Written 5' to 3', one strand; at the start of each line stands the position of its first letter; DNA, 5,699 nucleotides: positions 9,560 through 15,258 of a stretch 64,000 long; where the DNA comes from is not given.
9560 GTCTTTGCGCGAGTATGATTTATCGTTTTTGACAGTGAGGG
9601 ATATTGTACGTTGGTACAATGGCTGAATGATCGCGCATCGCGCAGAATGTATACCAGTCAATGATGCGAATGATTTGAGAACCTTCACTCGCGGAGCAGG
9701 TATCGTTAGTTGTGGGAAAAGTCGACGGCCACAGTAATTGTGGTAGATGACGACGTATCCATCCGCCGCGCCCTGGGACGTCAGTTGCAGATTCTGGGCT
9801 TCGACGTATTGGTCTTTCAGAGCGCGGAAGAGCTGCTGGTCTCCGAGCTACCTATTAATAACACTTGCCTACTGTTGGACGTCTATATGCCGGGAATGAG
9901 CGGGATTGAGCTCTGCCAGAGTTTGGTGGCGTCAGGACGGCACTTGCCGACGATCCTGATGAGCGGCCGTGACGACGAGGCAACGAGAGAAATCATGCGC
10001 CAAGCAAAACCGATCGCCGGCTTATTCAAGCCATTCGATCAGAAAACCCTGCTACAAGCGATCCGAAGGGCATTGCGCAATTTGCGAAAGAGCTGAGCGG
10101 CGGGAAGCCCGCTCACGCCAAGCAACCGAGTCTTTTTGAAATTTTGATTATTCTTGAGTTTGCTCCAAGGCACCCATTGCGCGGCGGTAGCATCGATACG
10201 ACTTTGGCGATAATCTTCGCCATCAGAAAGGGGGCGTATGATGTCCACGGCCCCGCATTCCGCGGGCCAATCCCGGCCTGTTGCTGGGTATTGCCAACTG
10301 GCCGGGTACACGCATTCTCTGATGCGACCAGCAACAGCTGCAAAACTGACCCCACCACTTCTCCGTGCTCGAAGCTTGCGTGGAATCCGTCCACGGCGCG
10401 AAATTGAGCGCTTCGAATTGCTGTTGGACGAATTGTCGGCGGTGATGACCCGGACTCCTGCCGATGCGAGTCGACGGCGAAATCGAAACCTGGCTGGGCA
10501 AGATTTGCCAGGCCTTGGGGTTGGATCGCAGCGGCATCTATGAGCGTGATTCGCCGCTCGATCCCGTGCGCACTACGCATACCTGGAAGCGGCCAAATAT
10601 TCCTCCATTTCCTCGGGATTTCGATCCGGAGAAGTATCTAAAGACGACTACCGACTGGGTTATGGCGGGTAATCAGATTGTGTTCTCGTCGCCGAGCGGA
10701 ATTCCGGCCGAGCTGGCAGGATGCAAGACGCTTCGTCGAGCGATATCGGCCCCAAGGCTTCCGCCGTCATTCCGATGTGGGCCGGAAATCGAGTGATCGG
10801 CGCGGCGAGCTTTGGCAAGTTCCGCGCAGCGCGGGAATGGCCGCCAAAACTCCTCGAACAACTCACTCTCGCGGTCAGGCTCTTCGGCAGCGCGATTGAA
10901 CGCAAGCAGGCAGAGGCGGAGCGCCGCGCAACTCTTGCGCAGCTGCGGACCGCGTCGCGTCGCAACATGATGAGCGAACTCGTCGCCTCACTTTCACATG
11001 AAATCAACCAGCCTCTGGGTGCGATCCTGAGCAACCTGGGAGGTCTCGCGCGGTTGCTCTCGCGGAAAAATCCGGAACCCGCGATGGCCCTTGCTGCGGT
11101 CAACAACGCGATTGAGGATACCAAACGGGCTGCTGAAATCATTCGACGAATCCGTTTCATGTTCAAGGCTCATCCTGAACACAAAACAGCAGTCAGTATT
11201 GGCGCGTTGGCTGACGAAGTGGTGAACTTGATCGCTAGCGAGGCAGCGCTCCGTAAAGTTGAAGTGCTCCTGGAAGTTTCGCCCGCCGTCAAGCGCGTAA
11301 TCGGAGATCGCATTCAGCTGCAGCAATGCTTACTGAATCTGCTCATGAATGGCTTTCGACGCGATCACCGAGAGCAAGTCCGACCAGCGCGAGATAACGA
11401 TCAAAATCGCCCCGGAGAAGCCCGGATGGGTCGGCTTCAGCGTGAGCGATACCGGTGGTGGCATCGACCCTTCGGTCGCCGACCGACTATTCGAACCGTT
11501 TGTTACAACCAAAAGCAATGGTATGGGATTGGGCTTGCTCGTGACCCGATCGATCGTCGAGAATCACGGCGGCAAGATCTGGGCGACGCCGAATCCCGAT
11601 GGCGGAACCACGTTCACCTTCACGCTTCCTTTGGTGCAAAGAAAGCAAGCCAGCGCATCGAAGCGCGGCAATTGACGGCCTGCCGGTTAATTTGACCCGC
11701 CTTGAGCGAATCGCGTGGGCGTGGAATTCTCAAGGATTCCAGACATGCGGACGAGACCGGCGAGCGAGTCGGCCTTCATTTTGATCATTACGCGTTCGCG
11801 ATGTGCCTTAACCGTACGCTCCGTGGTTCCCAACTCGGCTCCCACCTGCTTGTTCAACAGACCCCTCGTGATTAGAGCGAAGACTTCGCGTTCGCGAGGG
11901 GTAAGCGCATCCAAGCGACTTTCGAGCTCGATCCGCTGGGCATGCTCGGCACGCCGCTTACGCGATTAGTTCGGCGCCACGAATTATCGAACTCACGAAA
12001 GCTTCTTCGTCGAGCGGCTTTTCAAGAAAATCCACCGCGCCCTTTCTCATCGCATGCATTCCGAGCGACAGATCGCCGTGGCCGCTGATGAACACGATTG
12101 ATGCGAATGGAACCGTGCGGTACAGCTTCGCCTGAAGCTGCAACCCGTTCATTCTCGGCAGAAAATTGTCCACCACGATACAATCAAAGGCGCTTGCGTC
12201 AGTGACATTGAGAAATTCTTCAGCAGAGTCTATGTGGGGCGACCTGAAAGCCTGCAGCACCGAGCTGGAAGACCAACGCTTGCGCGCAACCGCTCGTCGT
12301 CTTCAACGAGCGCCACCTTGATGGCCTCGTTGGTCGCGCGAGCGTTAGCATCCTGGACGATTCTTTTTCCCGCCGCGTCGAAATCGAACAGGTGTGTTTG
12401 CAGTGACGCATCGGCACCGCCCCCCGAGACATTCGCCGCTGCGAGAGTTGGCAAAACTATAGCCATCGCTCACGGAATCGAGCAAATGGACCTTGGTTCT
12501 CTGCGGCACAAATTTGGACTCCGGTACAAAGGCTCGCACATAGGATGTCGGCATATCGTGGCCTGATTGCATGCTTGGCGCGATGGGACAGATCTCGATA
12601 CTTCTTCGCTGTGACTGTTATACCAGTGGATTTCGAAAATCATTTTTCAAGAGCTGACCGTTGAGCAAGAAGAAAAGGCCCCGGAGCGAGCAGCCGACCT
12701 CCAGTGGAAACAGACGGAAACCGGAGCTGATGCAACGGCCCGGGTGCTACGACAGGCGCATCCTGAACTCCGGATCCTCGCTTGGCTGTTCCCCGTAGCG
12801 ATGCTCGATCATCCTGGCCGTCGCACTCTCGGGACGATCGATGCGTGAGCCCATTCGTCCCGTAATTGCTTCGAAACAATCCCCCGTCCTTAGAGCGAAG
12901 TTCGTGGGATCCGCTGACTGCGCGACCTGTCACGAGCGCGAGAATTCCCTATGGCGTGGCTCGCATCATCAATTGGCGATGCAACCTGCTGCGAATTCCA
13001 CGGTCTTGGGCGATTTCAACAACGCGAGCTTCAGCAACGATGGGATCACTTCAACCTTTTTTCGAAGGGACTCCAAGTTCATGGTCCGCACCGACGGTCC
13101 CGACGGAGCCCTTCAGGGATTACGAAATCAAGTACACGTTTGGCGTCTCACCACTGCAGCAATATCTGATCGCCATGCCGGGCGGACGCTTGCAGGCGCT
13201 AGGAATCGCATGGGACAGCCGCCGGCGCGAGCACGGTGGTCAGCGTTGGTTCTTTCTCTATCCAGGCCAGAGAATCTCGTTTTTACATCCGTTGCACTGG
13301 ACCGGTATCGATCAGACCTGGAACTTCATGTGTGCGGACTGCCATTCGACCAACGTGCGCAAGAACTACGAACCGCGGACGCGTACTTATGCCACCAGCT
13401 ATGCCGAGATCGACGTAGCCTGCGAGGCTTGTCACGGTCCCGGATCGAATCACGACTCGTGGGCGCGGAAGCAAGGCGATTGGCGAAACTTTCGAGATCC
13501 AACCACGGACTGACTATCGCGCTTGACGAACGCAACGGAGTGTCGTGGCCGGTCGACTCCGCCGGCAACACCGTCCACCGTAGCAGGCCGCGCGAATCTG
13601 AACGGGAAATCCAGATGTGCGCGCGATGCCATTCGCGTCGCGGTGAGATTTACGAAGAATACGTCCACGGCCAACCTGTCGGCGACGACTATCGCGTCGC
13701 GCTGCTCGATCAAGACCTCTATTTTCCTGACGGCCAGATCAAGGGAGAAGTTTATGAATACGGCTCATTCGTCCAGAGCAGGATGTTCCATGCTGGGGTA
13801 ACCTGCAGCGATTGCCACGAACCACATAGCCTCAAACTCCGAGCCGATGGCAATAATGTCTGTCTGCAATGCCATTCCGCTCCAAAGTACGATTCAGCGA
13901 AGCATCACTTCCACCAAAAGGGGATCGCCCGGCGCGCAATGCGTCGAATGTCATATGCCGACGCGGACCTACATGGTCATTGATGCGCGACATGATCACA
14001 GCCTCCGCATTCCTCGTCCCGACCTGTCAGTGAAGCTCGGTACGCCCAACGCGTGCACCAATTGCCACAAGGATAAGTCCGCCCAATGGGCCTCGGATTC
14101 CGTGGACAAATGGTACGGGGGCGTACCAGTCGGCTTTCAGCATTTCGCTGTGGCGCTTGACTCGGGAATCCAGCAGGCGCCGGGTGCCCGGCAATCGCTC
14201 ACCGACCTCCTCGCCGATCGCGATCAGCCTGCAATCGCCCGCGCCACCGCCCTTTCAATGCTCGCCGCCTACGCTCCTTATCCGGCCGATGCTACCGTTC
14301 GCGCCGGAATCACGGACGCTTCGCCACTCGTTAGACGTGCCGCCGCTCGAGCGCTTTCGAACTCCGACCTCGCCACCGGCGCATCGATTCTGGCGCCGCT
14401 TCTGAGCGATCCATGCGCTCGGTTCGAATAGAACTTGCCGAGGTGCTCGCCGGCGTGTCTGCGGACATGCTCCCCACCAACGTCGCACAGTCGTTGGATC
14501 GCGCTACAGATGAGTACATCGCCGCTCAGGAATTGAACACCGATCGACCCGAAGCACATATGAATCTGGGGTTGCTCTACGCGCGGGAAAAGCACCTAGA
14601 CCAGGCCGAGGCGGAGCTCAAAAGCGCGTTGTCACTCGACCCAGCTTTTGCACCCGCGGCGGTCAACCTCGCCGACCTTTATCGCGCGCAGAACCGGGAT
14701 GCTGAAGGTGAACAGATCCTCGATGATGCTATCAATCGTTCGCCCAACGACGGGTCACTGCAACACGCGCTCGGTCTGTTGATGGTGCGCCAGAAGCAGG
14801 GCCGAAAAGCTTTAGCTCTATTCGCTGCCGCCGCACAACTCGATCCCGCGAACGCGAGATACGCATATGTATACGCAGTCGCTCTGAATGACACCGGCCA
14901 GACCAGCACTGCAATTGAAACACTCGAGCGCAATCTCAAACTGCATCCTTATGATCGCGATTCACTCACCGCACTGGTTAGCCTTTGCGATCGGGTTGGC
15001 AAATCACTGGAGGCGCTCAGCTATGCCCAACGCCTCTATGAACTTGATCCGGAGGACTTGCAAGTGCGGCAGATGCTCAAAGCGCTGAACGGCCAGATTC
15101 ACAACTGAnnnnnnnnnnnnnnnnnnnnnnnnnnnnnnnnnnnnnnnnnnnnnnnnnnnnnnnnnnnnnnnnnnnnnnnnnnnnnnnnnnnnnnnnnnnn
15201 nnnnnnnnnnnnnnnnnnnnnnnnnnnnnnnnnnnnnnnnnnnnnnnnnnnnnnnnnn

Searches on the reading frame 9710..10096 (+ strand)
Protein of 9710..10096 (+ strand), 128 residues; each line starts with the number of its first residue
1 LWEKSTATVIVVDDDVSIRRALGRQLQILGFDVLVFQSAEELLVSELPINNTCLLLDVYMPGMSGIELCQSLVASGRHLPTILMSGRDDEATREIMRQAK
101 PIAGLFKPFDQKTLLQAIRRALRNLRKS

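Call 6: search_protein_families(library=pfam, proteins=[window:9710-10096:+])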
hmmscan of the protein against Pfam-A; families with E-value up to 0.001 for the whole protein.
window:9710-10096:+ (128 aa): 2 families
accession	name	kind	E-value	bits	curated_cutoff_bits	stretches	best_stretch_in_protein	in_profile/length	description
PF00072.30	Response_reg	-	2.5e-19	69.9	30.2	1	9-119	1-111/111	Response regulator receiver domain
PF06490.17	FleQ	-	3.9e-06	27.6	22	1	9-121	2-106/108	Flagellar regulatory protein FleQ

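Call 55: search_protein_families(library=ncbifam, proteins=[window:9710-10096:+], max_evalue=0.001)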
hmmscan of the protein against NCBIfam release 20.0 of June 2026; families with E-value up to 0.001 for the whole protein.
window:9710-10096:+ (128 aa): 69 families (the best 25 are shown)
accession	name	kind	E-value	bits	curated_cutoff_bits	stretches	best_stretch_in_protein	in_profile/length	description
NF006900.1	PRK09390.1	equivalog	1.5e-23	83.4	255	1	6-126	4-124/203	response regulator FixJ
TIGR01818.1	ntrC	equivalog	2.1e-14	53.2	558.6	1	9-124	1-116/463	nitrogen regulation protein NR(I)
NF007005.1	PRK09468.1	equivalog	5.7e-14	52.1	331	1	6-124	3-121/237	osmolarity response regulator transcription factor OmpR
NF008176.1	PRK10923.1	equivalog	2.8e-13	49.3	620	1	8-124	5-121/469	nitrogen regulation protein NR(I)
NF045944.1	ResRegRpaBCyano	equivalog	3.2e-13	49.6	330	1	10-126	1-116/229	response regulator transcription factor RpaB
NF041733.1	resp_reg_CseB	equivalog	4.7e-13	49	350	1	8-126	2-119/228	two-component system response regulator CseB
NF008296.0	PRK11083.1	equivalog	2.5e-12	46.7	273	1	6-127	3-123/228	two-component system response regulator CreB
NF047793.1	ResRegPgtA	equivalog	3.3e-12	45.9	650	1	5-126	4-125/414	two-component system response regulator PgtA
NF040689.1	MtrAB_MtrA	equivalog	3.5e-12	46.1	300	1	9-125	1-116/219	MtrAB system response regulator MtrA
TIGR02154.1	PhoB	equivalog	7.2e-12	45.1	296.2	1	6-126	2-124/226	phosphate regulon transcriptional regulator PhoB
NF053854.1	RespRegPhoBBctds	equivalog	1.4e-11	44.2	270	1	9-123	1-116/225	two-component system response regulator PhoB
NF008469.0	PRK11361.1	equivalog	2.5e-11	42.9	714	1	6-123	4-121/461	acetoacetate metabolism transcriptional regulator AtoC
NF040749.1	tetrathio_RR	equivalog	1.5e-10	41.1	290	1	9-124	2-117/191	tetrathionate respiration response regulator TtrR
NF041734.1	resp_reg_RppA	equivalog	4.9e-10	39.2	250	1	9-123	3-119/229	two-component system response regulator RppA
NF045914.1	RespRegNblR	equivalog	7e-10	38.9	300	1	3-123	3-123/228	response regulator transcription factor NblR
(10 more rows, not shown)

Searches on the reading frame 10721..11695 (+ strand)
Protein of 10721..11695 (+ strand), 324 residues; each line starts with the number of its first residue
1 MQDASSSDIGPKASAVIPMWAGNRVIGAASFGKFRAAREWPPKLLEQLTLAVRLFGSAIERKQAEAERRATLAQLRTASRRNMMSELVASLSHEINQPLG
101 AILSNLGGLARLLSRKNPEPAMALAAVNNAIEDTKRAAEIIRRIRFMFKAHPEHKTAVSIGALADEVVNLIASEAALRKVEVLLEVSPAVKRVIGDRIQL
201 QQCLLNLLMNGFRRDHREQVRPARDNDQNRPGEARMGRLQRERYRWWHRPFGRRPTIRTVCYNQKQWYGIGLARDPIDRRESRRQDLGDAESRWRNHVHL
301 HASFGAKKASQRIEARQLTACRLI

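Call 30: search_protein_families(library=pfam, proteins=[window:10721-11695:+], max_evalue=0.01)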
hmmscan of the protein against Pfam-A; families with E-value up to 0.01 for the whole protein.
window:10721-11695:+ (324 aa): 1 family
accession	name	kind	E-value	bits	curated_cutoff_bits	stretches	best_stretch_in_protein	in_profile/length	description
PF00512.31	HisKA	-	3.3e-08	33.9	26.9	1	84-149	2-62/66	His Kinase A (phospho-acceptor) domain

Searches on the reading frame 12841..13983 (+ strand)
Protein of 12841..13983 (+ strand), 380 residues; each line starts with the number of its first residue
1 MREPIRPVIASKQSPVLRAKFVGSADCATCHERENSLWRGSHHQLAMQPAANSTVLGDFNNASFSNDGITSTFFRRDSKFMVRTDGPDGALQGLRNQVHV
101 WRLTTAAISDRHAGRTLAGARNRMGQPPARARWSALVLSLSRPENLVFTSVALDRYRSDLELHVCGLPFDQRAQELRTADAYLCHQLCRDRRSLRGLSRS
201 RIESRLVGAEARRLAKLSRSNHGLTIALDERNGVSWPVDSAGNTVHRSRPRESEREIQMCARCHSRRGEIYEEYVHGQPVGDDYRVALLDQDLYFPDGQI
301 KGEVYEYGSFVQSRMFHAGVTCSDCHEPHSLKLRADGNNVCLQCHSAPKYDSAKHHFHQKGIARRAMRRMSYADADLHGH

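Call 30: search_protein_families(library=pfam, proteins=[window:12841-13983:+], max_evalue=0.01)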
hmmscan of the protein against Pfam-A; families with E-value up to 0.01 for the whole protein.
window:12841-13983:+ (380 aa): 5 families
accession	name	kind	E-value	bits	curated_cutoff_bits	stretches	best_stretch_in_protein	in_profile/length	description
PF09699.15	Paired_CXXCH_1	-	9e-08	32.1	20.6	1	321-347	8-38/41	Doubled CXXCH motif (Paired_CXXCH_1)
PF14537.11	Cytochrom_c3_2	-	0.00015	22.6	25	1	318-354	5-42/79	Cytochrome c3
PF22113.1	Mtrc-MtrF_II-IV_dom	-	0.00044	20.2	30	0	321-356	8-46/176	Outer membrane cytochrome MtrC/MtrF-like, domains II/IV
PF14522.11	Cytochrome_C7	-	0.00057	20.1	24.8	0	318-351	12-54/67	Cytochrome c7 and related cytochrome c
PF24458.1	DUF7573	-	0.0012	19.2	30.2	0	318-345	10-37/39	Domain of unknown function (DUF7573)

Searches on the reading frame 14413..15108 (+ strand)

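Call 30: search_protein_families(library=pfam, proteins=[window:14413-15108:+], max_evalue=0.01)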
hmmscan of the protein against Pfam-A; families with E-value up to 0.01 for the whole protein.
window:14413-15108:+ (231 aa): 16 families
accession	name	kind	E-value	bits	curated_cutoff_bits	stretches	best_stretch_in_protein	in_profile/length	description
PF13428.12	TPR_14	-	1.1e-16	60.1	23.5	2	46-89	1-44/44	Tetratricopeptide repeat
PF14559.12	TPR_19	-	1.6e-16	60.8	25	2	58-120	3-64/68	Tetratricopeptide repeat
PF13181.12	TPR_8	-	1.6e-13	50.1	25.7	1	47-78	2-33/34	Tetratricopeptide repeat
PF07719.23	TPR_2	-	4.7e-13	48.6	27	1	46-78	1-33/34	Tetratricopeptide repeat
PF13431.12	TPR_17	-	1.4e-10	41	24.4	0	70-100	3-33/34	Tetratricopeptide repeat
PF13432.12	TPR_16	-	1.2e-09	38.9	32.7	3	119-181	2-64/65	Tetratricopeptide repeat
PF13414.12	TPR_11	-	2e-08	34.2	26.8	1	27-58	9-40/42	TPR repeat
PF00515.34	TPR_1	-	2.7e-08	33.7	27.8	1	46-78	1-33/34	Tetratricopeptide repeat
PF13424.12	TPR_12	-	2.2e-07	31.4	30.1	0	82-143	5-74/77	Tetratricopeptide repeat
PF13174.12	TPR_6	-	3.4e-06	27.8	26.3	0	84-112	4-32/33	Tetratricopeptide repeat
PF23914.1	TPR_CcmH_CycH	-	3.7e-06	27.3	42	2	120-209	56-148/158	Cytochrome c-type biogenesis protein H TPR domain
PF13371.12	TPR_9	-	9.4e-06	26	35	1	122-185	3-66/73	Tetratricopeptide repeat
PF12895.13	ANAPC3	-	9.6e-05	23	27.2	1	108-173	17-81/82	Anaphase-promoting complex, cyclosome, subunit 3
PF25064.1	ARM_TT21_5th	-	0.00062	20.5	27.8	0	49-142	4-100/117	TT21 fifth ARM repeats domain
PF13429.12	TPR_15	-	0.00068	19.6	26.2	1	25-169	130-269/280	Tetratricopeptide repeat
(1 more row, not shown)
